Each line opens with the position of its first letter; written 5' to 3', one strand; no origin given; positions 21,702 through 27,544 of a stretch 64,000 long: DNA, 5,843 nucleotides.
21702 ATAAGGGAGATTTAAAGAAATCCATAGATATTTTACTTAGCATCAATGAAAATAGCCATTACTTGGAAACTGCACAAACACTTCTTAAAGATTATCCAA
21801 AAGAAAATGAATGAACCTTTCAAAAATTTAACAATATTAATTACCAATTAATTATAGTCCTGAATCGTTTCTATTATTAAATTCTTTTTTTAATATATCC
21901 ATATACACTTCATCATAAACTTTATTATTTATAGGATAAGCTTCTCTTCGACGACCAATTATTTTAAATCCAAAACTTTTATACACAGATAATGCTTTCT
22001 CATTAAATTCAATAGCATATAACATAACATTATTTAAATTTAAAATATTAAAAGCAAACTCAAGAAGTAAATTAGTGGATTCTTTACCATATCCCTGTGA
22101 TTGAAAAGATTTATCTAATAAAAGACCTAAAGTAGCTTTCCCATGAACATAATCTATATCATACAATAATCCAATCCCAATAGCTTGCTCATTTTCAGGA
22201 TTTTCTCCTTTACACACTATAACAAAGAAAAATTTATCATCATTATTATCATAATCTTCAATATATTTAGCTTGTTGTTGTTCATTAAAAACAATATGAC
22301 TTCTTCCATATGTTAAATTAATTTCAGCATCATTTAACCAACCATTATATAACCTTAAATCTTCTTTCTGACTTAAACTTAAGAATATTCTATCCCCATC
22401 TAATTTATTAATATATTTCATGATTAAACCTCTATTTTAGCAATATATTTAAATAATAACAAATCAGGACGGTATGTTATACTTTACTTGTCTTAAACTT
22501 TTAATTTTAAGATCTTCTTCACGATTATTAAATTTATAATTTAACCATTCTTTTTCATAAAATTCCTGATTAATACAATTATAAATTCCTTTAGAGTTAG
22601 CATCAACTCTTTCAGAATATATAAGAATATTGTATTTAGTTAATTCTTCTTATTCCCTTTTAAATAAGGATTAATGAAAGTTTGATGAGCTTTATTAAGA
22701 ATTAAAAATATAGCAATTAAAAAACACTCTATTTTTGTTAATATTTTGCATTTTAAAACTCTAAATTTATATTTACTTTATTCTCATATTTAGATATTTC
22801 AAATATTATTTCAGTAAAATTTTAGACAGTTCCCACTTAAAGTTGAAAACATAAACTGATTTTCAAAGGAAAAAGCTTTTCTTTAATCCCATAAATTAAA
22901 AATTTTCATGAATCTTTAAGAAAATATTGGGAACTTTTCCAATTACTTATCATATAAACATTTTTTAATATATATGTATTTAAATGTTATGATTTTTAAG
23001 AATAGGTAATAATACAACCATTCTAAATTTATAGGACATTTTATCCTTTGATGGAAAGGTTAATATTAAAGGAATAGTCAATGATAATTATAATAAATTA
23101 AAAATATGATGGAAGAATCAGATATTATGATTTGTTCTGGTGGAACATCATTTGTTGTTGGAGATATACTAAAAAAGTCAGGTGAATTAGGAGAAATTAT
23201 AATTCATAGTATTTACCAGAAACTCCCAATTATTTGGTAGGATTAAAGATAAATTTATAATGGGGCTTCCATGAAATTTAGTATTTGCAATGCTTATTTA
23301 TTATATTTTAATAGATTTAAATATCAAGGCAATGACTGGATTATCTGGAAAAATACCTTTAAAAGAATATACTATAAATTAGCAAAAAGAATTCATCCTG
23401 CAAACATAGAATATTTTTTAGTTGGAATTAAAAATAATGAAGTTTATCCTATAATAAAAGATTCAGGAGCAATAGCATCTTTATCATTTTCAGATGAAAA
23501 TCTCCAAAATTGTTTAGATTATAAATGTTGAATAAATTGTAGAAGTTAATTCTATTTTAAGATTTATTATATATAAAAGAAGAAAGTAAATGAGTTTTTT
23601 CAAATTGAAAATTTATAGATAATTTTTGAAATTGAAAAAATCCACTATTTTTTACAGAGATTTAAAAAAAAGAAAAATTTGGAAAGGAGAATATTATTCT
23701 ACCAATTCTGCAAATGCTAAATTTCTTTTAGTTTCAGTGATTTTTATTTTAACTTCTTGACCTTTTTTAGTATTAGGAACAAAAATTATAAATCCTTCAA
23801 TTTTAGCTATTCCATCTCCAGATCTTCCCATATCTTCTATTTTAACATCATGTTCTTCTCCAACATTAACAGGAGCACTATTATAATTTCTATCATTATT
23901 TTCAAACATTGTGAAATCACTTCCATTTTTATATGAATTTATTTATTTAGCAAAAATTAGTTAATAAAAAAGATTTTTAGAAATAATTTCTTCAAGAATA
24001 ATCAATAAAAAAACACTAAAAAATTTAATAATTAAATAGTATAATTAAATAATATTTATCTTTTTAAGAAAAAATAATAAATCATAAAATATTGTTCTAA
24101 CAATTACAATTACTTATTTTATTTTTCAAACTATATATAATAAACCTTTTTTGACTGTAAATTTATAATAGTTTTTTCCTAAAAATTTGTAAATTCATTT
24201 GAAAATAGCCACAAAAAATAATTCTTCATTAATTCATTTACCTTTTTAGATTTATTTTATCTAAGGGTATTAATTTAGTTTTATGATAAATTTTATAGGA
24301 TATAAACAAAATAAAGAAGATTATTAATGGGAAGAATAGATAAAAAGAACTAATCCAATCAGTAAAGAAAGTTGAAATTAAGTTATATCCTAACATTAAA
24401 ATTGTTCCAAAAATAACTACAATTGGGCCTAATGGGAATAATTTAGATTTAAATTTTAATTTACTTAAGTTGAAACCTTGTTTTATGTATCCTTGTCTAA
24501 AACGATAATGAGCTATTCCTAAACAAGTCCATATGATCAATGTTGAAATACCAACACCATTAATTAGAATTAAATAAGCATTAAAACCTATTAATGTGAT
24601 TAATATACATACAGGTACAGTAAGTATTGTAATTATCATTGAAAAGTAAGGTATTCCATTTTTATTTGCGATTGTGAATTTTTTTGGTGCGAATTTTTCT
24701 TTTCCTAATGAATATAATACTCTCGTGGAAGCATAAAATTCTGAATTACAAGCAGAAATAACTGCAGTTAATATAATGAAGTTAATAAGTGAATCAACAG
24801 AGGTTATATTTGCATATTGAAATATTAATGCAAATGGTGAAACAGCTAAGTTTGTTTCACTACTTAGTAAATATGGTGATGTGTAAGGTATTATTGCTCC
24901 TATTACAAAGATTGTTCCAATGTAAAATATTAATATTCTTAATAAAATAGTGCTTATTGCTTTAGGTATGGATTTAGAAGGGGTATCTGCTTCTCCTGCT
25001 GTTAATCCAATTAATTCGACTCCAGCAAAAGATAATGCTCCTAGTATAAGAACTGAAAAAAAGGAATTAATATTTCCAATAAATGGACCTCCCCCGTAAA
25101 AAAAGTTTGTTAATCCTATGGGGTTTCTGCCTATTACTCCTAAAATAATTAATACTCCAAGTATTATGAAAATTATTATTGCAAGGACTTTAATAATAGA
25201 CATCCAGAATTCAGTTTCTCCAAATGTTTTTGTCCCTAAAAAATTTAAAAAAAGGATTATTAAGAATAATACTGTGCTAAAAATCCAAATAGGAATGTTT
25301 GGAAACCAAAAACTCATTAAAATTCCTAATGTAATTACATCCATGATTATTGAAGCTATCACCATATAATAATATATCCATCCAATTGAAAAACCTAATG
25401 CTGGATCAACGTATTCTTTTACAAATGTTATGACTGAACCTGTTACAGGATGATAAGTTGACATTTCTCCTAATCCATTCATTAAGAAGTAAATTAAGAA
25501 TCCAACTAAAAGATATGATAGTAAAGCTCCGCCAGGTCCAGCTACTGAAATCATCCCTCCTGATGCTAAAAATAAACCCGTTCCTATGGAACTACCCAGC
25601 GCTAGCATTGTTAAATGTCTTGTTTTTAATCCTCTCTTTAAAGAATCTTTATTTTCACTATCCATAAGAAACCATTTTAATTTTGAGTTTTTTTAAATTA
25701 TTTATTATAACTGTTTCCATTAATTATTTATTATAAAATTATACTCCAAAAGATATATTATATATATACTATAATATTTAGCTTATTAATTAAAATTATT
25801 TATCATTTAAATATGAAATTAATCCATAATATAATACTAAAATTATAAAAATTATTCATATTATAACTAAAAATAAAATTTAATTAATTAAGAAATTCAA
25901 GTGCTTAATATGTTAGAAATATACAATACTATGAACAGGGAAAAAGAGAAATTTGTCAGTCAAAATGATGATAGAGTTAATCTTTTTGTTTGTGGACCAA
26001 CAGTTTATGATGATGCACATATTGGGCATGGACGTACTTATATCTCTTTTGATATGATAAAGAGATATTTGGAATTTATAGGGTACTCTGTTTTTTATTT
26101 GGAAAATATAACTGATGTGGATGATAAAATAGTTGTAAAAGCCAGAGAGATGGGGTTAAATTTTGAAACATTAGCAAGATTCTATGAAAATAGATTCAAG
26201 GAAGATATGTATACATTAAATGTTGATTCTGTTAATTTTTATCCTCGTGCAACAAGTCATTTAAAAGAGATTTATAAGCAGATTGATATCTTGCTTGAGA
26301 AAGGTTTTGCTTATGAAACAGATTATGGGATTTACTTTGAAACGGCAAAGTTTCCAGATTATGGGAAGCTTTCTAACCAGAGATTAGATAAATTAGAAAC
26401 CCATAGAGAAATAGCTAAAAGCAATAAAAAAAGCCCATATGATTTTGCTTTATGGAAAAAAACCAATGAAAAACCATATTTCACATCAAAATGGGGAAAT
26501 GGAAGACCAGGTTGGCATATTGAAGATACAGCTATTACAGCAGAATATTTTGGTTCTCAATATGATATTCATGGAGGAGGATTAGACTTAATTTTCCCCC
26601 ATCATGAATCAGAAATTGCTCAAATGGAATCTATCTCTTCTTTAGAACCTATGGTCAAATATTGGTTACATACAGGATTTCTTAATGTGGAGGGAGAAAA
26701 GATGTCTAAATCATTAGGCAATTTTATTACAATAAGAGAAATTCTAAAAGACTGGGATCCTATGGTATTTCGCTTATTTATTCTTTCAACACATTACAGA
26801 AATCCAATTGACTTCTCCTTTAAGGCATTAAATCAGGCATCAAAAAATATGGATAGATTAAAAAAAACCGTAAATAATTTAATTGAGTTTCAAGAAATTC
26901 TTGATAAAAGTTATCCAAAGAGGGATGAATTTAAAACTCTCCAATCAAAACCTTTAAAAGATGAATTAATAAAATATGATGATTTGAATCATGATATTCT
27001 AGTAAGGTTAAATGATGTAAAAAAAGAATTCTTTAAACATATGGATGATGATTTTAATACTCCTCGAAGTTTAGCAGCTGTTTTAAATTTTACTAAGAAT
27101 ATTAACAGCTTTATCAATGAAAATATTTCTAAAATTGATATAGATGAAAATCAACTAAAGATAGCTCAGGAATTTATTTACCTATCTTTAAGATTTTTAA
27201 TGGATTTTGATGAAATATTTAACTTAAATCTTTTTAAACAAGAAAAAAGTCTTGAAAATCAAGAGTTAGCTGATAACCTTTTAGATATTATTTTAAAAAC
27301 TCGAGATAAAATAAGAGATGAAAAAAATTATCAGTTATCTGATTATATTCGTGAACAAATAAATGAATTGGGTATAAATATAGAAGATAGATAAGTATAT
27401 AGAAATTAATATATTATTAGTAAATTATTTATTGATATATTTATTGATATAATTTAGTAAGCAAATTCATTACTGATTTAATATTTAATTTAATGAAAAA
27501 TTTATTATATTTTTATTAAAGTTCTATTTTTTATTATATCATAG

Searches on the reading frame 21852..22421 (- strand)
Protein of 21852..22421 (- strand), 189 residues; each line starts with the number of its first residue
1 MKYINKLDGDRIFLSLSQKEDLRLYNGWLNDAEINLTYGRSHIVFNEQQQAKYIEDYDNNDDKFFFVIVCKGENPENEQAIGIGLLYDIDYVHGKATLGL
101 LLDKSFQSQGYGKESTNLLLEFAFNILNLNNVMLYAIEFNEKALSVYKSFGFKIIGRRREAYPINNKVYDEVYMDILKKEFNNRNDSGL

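Call 21: search_protein_families(library=pfam, proteins=[window:21852-22421:-], max_evalue=0.0001)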
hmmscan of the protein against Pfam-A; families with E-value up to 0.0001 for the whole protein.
window:21852-22421:- (189 aa): 3 families
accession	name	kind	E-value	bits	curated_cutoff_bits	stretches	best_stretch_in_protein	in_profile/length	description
PF13302.13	Acetyltransf_3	-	1.8e-16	61.5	25.4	1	11-153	1-138/138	Acetyltransferase (GNAT) domain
PF13420.13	Acetyltransf_4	-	3.6e-16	60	24.3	1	17-172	4-154/155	Acetyltransferase (GNAT) domain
PF00583.31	Acetyltransf_1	-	3.8e-10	40.5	20.7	1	49-152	19-116/116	Acetyltransferase (GNAT) family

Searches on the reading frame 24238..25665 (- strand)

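Call 21: search_protein_families(library=pfam, proteins=[window:24238-25665:-], max_evalue=0.0001)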
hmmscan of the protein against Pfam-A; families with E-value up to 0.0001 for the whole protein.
window:24238-25665:- (475 aa): 2 families
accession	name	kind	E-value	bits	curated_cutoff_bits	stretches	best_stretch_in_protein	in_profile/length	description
PF00324.27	AA_permease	-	1.1e-111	374.3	24.6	1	17-464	1-464/470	Amino acid permease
PF13520.12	AA_permease_2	-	2.2e-28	99.8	27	1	14-434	2-406/427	Amino acid permease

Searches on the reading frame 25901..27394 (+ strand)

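Call 21: search_protein_families(library=pfam, proteins=[window:25901-27394:+], max_evalue=0.0001)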
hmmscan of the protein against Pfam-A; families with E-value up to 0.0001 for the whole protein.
window:25901-27394:+ (497 aa): 5 families
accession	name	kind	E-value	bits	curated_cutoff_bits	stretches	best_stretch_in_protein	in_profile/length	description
PF01406.26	tRNA-synt_1e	-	2.5e-112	375.6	27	1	19-314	3-300/301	tRNA synthetases class I (C) catalytic domain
PF09334.17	tRNA-synt_1g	-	1.3e-17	64.2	20.1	2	37-148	12-124/391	tRNA synthetases class I (M)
PF09190.17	DALR_2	-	1.1e-07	32.8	22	1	377-420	2-47/57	DALR domain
PF00133.28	tRNA-synt_1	-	7.3e-07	28.7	22.7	1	221-305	329-413/414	tRNA synthetases class I (I, L, M and V)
PF01921.24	tRNA-synt_1f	-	1.7e-06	27.6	27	1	260-325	275-340/360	tRNA synthetases class I (K)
